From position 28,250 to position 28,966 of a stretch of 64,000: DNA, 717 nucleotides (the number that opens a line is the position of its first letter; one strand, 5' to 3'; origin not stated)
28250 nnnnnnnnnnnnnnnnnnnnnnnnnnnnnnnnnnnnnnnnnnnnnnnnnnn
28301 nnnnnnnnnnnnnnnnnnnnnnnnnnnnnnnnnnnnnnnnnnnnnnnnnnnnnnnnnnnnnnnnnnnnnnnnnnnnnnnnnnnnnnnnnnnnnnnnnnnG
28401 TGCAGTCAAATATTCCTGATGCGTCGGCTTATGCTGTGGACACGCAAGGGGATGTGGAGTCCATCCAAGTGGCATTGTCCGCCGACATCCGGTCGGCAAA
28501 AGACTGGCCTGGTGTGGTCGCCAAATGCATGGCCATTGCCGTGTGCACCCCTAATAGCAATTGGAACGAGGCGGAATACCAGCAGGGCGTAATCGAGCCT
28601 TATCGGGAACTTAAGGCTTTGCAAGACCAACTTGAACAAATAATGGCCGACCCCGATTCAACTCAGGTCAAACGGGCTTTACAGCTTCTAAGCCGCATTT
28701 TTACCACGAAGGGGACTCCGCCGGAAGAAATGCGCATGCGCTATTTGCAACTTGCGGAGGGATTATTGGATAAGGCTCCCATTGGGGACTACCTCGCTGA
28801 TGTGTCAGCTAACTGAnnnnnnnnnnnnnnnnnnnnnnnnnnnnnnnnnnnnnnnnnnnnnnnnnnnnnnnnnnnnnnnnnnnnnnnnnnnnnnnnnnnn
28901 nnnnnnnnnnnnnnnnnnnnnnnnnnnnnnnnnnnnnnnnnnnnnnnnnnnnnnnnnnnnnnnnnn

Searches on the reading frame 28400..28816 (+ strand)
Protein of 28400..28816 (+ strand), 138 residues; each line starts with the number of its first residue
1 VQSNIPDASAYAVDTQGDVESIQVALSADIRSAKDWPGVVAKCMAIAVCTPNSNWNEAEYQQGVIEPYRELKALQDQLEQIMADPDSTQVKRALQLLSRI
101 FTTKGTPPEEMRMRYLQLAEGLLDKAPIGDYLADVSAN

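Call 47: search_protein_families(library=pfam, proteins=[window:28400-28816:+], max_evalue=5)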
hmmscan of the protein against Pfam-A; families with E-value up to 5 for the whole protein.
window:28400-28816:+ (138 aa): 2 families
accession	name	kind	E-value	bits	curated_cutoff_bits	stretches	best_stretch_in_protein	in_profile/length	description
PF10432.14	bact-PGI_C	-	0.019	15.4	24.5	1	40-132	39-126/151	Bacterial phospho-glucose isomerase C-terminal SIS domain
PF22743.2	PspAA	-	0.048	14.4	27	1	68-110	18-60/92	PspA-Associated protein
